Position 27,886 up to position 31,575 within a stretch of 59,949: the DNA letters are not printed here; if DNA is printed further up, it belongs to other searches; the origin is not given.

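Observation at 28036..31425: One 1129-aa ORF fuses cytoplasmic CinA to a TM helix, a catalytically dead sortase-B-like domain and a SpoIID/LytB domain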

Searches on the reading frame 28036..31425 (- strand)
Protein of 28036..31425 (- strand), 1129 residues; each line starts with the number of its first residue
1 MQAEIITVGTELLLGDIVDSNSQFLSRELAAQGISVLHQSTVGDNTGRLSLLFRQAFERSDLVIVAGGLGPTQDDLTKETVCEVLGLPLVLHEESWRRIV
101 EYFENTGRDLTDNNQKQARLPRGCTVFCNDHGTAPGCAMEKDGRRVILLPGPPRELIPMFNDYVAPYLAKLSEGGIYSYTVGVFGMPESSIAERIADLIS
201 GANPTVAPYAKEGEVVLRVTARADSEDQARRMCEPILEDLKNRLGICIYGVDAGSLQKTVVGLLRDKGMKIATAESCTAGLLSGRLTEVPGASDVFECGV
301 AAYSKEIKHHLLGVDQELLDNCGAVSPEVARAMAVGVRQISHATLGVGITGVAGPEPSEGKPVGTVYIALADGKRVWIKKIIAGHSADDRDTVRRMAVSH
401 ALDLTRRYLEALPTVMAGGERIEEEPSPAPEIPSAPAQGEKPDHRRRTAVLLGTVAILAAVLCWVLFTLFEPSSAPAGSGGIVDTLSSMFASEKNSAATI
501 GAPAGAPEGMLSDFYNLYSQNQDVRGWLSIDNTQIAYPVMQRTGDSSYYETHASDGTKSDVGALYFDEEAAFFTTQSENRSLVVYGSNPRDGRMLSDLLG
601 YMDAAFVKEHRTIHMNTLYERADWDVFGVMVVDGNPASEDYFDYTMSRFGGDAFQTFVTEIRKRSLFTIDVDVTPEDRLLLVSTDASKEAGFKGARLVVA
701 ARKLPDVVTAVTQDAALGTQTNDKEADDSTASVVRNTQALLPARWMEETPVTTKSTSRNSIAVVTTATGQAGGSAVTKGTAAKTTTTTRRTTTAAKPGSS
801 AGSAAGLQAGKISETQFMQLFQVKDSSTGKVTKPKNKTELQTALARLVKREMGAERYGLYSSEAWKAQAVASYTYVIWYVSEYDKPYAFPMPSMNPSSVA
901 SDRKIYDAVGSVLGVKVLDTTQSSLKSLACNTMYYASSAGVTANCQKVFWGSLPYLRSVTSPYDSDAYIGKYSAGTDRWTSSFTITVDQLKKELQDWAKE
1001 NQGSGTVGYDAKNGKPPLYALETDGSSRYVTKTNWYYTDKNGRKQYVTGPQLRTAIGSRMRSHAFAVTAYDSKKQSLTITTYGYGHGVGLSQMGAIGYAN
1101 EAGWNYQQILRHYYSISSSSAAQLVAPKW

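Call 3: search_protein_families(library=pfam, proteins=[window:28036-31425:-], max_evalue=0.01)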
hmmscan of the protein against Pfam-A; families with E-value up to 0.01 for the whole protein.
window:28036-31425:- (1129 aa): 4 families
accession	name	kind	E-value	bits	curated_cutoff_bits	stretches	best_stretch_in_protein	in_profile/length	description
PF02464.23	CinA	-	1.9e-50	170.9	23.5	1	255-409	3-155/155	Competence-damaged protein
PF00994.29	MoCF_biosynth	-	3.8e-35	121.1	26.6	1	4-169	1-143/144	Probable molybdopterin binding domain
PF18146.6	CinA_KH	-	6.8e-24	84.2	27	1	180-250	3-73/73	Damage-inducible protein CinA KH domain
PF08486.15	SpoIID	-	0.0013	19.8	23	1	834-881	7-47/97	Stage II sporulation protein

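Call 4: search_protein_families(library=ncbifam, proteins=[window:28036-31425:-], max_evalue=0.01)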
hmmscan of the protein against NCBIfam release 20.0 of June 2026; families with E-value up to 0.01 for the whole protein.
window:28036-31425:- (1129 aa): 19 families
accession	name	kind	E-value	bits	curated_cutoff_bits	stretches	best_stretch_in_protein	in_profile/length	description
NF001813.0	PRK00549.1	equivalog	5e-149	496.8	379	1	1-410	1-412/414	competence/damage-inducible protein A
TIGR00200.1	cinA_nterm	subfamily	1.1e-118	396.5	243.15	1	1-410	2-412/414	CinA family nicotinamide mononucleotide deamidase-related protein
NF002291.0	PRK01215.1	equivalog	3.5e-49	167.3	293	1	2-241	5-250/264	nicotinamide mononucleotide deamidase-related protein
TIGR00199.1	PncC_domain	subfamily_domain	1.9e-39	135.2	68.9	1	263-407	4-147/149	nicotinamide-nucleotide amidohydrolase family protein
NF002978.0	PRK03673.1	equivalog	1.6e-36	126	496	1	2-306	3-303/398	nicotinamide mononucleotide deamidase-related protein YfaY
NF002977.0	PRK03670.1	equivalog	1.9e-34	119.2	305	1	1-170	1-178/252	competence damage-inducible protein A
NF002975.0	PRK03661.1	equivalog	3.7e-32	111.2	212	1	257-403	10-155/164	nicotinamide-nucleotide amidase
TIGR03064.1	sortase_srtB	equivalog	5e-28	98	153.75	1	512-699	60-235/235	class B sortase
TIGR00177.1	molyb_syn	domain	9e-24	84.1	85.35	1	2-165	3-147/148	molybdenum cofactor synthesis domain-containing protein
TIGR02669.1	SpoIID_LytB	domain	3.7e-23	82.8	83.3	1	837-1115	5-264/270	SpoIID/LytB domain-containing protein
TIGR02870.1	spore_II_D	equivalog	3.2e-21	75.8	234.75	1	931-1115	177-331/338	stage II sporulation protein D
NF002972.0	PRK03657.1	equivalog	5.7e-20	71.7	201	1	255-402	19-164/175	2-oxo-tetronate isomerase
NF011068.0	PRK14498.1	equivalog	3.8e-09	35.2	534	1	4-92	197-283/647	molybdopterin biosynthesis protein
NF040525.1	SrtB_LPKTxSAVK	exception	6.8e-08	31.8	200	1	507-689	48-227/261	class B sortase, LPKTxAVK-specific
NF045515.2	Glp_gephyrin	equivalog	4.6e-07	28.9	475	1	3-82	184-263/403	molybdotransferase-like divisome protein Glp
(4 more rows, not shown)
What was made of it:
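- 30190..31425 (-): Cytoplasmic CinA (aa 1-412): MoCF/COG1058 domain, KH-like domain and PncC domain. Domain hits in calls 3 and 4.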

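Call 5: find_homologous_proteins(query=window:28036-31425:-, max_evalue=1e-10)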
Query window:28036-31425:- (1129 aa): 515 proteins with E <= 1e-10 among 8000 candidates; the best 120 are listed.
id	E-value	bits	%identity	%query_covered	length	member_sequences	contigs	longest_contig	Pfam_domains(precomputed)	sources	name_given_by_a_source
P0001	0.0e+0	2531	99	100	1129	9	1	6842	PF18146.7,PF00994.30,PF02464.24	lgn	-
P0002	0.0e+0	2253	87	100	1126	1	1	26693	PF18146.7,PF00994.30,PF02464.24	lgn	-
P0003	0.0e+0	2203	86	100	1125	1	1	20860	PF18146.7,PF00994.30,PF02464.24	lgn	-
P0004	0.0e+0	1903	75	100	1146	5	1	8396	PF18146.7,PF00994.30,PF02464.24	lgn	-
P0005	0.0e+0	1845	73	100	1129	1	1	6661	PF18146.7,PF00994.30,PF02464.24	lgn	-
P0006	0.0e+0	1808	71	100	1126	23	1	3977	PF18146.7,PF00994.30,PF02464.24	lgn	-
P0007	0.0e+0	1730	68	100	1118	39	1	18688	PF18146.7,PF00994.30,PF02464.24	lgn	-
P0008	0.0e+0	1692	67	100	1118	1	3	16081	PF18146.7,PF00994.30,PF02464.24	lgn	-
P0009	0.0e+0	1488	60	100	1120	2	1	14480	PF18146.7,PF00994.30,PF02464.24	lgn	-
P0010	0.0e+0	1410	58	100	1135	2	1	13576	PF18146.7,PF00994.30,PF02464.24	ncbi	-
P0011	0.0e+0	1154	57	66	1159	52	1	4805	PF18146.7,PF00994.30,PF02464.24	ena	-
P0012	0.0e+0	1140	57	66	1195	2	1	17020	PF18146.7,PF00994.30,PF02464.24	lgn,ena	-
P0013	0.0e+0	1136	49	100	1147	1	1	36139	PF18146.7,PF00994.30,PF02464.24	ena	-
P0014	0.0e+0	1134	50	100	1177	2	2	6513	PF18146.7,PF00994.30,PF02464.24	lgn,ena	-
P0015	0.0e+0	1130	58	63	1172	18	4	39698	PF18146.7,PF00994.30,PF02464.24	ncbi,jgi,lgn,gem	jgi:putative competence-damage inducible protein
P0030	0.0e+0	1077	48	100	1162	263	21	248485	PF18146.7,PF00994.30,PF02464.24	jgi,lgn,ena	-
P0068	0.0e+0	1025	53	66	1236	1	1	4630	PF18146.7,PF00994.30,PF02464.24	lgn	-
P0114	9.3e-277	939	46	100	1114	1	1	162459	PF18146.7,PF00994.30,PF02464.24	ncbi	-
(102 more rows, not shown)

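Call 15: find_encoding_contigs(protein=P0030, flank=10000, max_places=4)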
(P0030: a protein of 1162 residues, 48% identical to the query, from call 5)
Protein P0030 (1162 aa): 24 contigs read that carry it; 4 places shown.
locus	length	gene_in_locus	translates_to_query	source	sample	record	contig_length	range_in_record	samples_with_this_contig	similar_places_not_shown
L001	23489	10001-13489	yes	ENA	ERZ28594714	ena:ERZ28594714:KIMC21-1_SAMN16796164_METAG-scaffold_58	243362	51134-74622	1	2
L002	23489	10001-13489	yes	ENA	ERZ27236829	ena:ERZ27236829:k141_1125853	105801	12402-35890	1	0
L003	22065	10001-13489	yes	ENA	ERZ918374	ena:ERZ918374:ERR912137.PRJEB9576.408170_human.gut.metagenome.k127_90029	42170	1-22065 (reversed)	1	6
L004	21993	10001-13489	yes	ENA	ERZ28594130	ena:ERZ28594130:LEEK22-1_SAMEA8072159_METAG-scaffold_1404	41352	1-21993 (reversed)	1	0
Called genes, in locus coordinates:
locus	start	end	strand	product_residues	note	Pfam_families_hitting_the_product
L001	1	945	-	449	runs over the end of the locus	PF02878:PGM_PMM_I, PF02879:PGM_PMM_II, PF02880:PGM_PMM_III, PF00408:PGM_PMM_IV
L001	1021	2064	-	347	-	PF05496:RuvB_N, PF01078:Mg_chelatase (faint), PF00004:AAA, PF07728:AAA_5, PF17864:AAA_lid_4, PF05491:WHD_RuvB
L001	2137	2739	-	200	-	PF01330:RuvA_N, PF21176:RecR_HhH (faint), PF00633:HHH (faint), PF14520:HHH_5, PF07499:RuvA_C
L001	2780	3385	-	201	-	PF02075:RuvC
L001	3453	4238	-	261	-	PF01048:PNP_UDP_1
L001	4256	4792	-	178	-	PF00881:Nitroreductase, PF14512:TM1586_NiRdase (weak)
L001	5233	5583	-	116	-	-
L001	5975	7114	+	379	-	PF00266:Aminotran_5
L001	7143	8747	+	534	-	PF04203:Sortase (weak)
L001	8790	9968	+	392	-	PF22025:ThiI_fer, PF02926:THUMP, PF02568:ThiI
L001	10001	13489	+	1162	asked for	PF00994:MoCF_biosynth, PF18146:CinA_KH, PF02464:CinA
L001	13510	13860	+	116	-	PF01050:MannoseP_isomer (weak), PF00190:Cupin_1 (weak), PF07883:Cupin_2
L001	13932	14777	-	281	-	PF02645:DegV, PF13684:FakA-like_C (weak)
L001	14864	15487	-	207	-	PF00300:His_Phos_1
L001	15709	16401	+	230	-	PF12844:HTH_19, PF13560:HTH_31, PF01381:HTH_3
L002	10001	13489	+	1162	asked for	PF00994:MoCF_biosynth, PF18146:CinA_KH, PF02464:CinA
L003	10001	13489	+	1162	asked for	PF00994:MoCF_biosynth, PF18146:CinA_KH, PF02464:CinA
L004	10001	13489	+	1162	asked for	PF00994:MoCF_biosynth, PF18146:CinA_KH, PF02464:CinA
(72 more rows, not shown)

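Call 44: predict_structure(alignment_id=A1)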
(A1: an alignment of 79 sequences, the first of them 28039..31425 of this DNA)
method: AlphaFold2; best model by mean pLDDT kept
length: 1129 residues; sequences in the alignment: 79
mean_pLDDT: 85.2   pTM: 0.41
mean pLDDT of the five models: 85.2, 84.1, 84.0, 83.2, 83.0
residues with pLDDT >= 90: 684; 70-90: 290; 50-70: 43; < 50: 112
segments of 3 or more residues with pLDDT < 50: 427-442, 470-482, 492-498, 714-730, 747-805
pLDDT, mean of each block of 10 residues (from residue 1): 90 62 87 87 89 95 93 88 95 91 82 90 91 89 93 85 86 80 90 85 81 85 87 95 94 91 96 92 89 92 95 96 96 97 97 85 93 95 77 91 96 85 61 38 60 85 73 36 50 48 85 89 95 91 92 91 93 86 93 89 92 94 96 91 91 94 96 93 93 94 78 47 42 86 64 33 27 27 27 30 64 97 97 97 98 88 98 98 97 93 96 98 95 97 93 94 95 92 98 96 91 95 92 96 95 96 97 97 97 98 96 96 97
secondary structure, 60 per line:
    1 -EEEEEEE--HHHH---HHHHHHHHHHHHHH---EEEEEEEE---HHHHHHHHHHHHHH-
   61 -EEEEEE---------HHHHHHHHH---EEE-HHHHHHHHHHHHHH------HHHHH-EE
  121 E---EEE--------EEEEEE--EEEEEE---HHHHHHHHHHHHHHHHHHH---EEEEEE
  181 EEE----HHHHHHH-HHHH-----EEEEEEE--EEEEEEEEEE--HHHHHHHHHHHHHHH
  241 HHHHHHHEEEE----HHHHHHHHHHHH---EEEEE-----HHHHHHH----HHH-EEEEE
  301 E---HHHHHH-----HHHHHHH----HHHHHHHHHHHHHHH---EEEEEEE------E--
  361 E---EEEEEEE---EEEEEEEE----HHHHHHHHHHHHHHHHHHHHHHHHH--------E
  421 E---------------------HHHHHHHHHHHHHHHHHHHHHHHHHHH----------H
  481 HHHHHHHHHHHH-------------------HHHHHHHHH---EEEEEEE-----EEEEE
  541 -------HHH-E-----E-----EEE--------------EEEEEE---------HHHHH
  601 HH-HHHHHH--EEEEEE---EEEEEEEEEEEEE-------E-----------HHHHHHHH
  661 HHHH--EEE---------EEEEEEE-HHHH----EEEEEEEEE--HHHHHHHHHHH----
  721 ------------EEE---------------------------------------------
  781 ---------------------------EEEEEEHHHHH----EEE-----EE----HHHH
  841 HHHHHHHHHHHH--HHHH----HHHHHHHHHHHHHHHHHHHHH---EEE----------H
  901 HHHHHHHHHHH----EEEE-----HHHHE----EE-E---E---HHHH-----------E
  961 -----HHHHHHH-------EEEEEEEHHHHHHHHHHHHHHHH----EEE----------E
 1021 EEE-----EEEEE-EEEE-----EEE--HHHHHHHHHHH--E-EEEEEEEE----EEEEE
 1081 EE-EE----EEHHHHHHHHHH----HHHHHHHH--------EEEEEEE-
elements in order (helices of 4 or more, strands of 3 or more residues): E2-8 H11-14 H18-31 E35-42 H46-59 E62-67 H77-85 E89-91 H93-106 H113-117 E119-121 E125-127 E136-141 E144-149 H153-171 E175-183 H188-194 H196-199 E205-211 E214-223 H226-247 E248-251 H256-267 E271-275 H281-287 E296-301 H305-310 H316-322 H327-341 E345-351 E365-371 E375-382 H387-411 H443-469 H480-492 H512-520 E524-530 E536-540 E564-566 E581-586 H596-602 H604-609 E612-617 E621-633 H653-664 E667-669 E679-685 H687-690 E695-703 H706-716 E733-735 E808-813 H814-818 E823-825 H837-852 H855-858 H863-883 E887-889 H900-911 E916-919 H925-928 H945-948 H966-972 E980-986 H987-1002 E1007-1009 E1020-1023 E1029-1033 E1035-1038 E1044-1046 H1049-1059 E1064-1071 E1076-1082 H1092-1101 H1106-1113 E1122-1128
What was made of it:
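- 30019..30099 (-): Single transmembrane helix (aa 443-469) preceded by HRRR. AF2 helix 443-469 (call 44).
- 29191..29229 (-): Conserved post-sortase segment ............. (aa 733-745), shared with the active neighbour (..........). AF2 predicts a strand at 733-735 with pLDDT about 86 (call 44).
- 29011..29187 (-): Disordered Thr/Ala-rich stalk (aa 747-805). pLDDT below 50 (call 44).
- AF2 mean pLDDT 85, with folded CinA, TM helix, sortase and SpoIID-like domains and a disordered stalk (call 44).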
